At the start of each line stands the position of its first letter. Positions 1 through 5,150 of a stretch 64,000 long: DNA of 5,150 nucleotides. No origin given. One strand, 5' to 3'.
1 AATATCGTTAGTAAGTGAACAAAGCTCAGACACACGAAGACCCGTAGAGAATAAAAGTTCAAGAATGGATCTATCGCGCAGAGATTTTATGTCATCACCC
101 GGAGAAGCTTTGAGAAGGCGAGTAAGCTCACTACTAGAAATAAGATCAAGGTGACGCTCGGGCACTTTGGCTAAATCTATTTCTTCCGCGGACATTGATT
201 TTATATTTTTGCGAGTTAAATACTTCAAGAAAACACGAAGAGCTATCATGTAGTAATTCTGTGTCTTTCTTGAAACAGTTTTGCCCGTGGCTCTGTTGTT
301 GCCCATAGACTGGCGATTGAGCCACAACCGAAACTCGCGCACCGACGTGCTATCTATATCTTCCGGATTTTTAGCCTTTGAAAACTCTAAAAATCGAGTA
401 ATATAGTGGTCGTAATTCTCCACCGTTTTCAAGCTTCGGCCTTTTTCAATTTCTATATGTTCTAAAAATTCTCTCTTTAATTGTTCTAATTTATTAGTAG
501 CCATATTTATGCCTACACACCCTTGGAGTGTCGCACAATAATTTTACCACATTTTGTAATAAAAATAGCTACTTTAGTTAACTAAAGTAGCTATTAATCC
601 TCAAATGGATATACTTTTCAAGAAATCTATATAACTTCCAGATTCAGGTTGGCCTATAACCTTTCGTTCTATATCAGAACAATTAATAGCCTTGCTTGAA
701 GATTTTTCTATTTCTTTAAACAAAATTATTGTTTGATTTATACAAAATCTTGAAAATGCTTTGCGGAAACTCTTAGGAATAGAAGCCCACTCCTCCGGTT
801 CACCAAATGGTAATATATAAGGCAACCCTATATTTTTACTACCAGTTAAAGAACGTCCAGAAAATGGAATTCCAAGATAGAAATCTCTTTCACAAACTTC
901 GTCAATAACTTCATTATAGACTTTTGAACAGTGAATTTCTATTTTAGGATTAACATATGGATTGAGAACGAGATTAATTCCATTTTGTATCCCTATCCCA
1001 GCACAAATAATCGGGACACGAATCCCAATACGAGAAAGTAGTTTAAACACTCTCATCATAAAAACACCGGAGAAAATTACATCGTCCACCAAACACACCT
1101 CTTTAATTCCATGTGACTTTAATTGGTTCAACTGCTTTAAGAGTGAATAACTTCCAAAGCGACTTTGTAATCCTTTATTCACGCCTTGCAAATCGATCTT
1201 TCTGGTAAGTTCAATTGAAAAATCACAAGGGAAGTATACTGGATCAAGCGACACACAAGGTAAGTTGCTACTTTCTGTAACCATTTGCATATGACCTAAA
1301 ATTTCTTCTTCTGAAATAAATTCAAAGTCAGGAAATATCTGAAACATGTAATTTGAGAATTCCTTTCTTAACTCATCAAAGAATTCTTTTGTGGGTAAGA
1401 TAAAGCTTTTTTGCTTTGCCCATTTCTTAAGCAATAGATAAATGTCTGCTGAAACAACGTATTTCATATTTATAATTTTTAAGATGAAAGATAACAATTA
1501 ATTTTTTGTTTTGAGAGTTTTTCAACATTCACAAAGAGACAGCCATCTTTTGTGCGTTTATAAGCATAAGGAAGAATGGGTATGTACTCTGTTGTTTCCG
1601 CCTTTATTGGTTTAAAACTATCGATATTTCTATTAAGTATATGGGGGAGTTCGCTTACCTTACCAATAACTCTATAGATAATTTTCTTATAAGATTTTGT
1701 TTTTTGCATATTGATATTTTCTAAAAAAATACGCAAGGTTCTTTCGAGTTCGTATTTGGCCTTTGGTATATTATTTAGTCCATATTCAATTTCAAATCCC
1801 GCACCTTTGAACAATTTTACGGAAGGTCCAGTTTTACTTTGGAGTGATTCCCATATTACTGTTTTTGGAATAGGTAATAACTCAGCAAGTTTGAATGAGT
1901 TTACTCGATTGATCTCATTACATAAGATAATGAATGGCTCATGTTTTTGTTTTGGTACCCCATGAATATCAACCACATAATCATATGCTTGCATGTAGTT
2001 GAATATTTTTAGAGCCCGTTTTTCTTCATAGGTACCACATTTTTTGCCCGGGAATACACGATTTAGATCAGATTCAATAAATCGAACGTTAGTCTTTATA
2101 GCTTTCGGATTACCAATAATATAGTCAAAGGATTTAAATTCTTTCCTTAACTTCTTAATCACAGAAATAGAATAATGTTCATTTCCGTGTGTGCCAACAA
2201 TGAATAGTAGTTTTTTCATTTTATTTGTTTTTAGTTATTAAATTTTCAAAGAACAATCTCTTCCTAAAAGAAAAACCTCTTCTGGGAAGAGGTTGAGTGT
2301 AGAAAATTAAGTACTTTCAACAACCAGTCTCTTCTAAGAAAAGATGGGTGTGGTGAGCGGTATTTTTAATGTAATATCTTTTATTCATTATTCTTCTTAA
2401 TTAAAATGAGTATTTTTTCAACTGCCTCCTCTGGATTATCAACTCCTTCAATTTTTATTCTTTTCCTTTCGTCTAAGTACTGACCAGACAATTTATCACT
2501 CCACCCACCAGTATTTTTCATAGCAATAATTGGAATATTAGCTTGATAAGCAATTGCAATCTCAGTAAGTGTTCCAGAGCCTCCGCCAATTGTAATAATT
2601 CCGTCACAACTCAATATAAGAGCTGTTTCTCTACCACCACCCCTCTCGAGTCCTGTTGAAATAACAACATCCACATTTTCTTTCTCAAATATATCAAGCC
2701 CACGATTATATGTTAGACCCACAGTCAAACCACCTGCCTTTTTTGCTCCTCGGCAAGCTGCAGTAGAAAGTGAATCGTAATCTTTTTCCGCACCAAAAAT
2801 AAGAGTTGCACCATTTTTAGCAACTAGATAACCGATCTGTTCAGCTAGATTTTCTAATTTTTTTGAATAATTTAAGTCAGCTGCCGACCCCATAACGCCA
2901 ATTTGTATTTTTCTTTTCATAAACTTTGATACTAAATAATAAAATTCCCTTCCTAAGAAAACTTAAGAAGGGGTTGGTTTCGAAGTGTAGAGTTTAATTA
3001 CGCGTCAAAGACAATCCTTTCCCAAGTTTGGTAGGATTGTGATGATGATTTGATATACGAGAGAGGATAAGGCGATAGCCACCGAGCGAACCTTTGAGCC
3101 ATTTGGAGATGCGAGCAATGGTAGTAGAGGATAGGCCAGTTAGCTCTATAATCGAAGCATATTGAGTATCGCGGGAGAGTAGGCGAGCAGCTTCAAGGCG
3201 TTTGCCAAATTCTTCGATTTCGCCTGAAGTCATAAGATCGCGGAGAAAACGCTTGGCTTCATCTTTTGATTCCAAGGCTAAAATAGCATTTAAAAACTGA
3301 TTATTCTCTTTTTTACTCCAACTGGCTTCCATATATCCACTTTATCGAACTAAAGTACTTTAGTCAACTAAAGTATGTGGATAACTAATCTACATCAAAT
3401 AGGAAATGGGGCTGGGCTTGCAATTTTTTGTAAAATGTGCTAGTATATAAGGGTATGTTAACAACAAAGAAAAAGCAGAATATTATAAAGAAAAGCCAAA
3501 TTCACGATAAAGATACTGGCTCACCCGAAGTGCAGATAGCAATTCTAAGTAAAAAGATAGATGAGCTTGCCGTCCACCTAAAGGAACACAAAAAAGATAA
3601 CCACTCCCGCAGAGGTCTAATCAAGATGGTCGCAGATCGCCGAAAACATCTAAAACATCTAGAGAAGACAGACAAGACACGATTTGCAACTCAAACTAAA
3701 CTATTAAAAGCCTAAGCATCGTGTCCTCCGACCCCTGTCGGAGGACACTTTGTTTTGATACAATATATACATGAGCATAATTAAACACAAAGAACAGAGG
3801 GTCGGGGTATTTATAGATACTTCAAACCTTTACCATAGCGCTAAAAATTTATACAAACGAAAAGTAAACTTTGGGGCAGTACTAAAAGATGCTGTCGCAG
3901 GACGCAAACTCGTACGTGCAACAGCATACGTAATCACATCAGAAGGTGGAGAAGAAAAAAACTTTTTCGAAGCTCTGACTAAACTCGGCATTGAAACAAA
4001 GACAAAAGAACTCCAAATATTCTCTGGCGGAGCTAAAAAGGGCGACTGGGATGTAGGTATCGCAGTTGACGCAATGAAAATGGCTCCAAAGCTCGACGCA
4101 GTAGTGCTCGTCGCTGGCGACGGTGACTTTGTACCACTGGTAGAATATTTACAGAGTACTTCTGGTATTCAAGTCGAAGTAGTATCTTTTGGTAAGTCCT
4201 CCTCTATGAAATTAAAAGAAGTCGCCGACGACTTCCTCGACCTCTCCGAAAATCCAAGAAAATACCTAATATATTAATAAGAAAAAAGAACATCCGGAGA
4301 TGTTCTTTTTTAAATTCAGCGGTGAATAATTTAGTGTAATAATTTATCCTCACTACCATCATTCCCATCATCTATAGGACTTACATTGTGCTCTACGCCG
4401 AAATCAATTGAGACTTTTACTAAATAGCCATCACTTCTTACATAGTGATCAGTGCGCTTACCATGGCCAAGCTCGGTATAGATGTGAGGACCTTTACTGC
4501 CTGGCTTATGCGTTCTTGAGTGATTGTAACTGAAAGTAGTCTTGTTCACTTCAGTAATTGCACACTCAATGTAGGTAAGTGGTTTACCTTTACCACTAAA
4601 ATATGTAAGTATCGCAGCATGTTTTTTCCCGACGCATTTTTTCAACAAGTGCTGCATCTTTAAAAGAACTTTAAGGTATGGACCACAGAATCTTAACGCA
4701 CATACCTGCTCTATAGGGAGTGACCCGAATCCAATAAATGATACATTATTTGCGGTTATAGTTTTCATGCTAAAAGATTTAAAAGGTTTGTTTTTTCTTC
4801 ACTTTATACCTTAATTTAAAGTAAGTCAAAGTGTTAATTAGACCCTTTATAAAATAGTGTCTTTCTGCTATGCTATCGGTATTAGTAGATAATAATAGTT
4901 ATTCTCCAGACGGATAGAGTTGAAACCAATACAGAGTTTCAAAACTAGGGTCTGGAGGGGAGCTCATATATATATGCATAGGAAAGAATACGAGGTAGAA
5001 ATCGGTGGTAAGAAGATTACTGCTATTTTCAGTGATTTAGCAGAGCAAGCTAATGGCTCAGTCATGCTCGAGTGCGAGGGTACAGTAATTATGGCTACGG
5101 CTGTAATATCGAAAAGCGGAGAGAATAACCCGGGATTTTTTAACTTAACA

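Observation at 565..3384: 2.8-kb four-gene segment bracketed by inverted copies of the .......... motif, immediately adjacent to an Xer-like tyrosine recombinase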

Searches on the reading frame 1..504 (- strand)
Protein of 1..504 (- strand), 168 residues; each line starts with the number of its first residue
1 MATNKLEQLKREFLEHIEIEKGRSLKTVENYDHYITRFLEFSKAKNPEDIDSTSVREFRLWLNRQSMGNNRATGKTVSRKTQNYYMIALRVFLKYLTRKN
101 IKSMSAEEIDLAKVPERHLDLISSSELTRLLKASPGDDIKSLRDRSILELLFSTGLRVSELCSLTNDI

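Call 5: search_protein_families(library=pfam, proteins=[window:1-504:-], max_evalue=0.01)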
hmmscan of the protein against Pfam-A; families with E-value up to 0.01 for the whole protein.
window:1-504:- (168 aa): 4 families
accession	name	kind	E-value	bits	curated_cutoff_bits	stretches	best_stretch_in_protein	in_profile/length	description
PF13495.12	Phage_int_SAM_4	-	6e-14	52.7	27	2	12-65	4-56/85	Phage integrase, N-terminal SAM-like domain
PF02899.23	Phage_int_SAM_1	-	1.3e-12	48.3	22.3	1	12-99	3-82/83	Phage integrase, N-terminal SAM-like domain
PF13102.12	Phage_int_SAM_5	-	1.8e-07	31.9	22.3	1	13-101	6-87/98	Phage integrase SAM-like domain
PF00589.27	Phage_integrase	-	2.5e-07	31.1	27.1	1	123-165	4-45/172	Phage integrase family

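Call 6: search_protein_families(library=ncbifam, proteins=[window:1-504:-], max_evalue=0.01)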
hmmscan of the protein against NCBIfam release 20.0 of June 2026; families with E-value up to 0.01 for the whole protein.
window:1-504:- (168 aa): 9 families
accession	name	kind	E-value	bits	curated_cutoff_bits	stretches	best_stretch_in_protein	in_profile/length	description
TIGR02225.1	recomb_XerD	equivalog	3.3e-26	92.3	329.6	1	12-165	2-147/290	site-specific tyrosine recombinase XerD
NF040815.2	recomb_XerA_Arch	equivalog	2.4e-24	86.3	220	1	12-165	2-135/263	site-specific tyrosine recombinase/integron integrase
TIGR02224.1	recomb_XerC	equivalog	9.5e-24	84.3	335.15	1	12-166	2-152/295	tyrosine recombinase XerC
NF001399.0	PRK00283.1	subfamily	3.9e-23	82.2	279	1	7-165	6-157/300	tyrosine recombinase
NF002331.0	PRK01287.1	subfamily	1.1e-19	70.6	371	1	3-165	23-185/365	site-specific tyrosine recombinase XerC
TIGR02249.1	integrase_gron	subfamily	1.7e-10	40.8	265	1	15-164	7-138/315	integron integrase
NF003462.0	PRK05084.1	equivalog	1.1e-06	27.7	267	0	48-99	72-123/360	tyrosine recombinase XerS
NF011946.0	PRK15417.1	equivalog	0.00049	19.4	435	1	23-162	29-151/337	integron integrase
NF007370.0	PRK09870.1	subfamily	0.0016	18.1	221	0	119-165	10-55/200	tyrosine-type DNA invertase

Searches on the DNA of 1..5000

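Call 64: search_rna_families(source=window, start=1, end=5000, threshold=evalue, max_evalue=1)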
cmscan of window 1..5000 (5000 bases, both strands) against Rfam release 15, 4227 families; matches with E-value up to 1: 0.
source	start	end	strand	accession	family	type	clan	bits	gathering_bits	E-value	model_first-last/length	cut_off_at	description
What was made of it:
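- Tried and rejected: Rfam scan of 1-5000 at E up to 1: no riboswitch or other RNA family (call 64).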
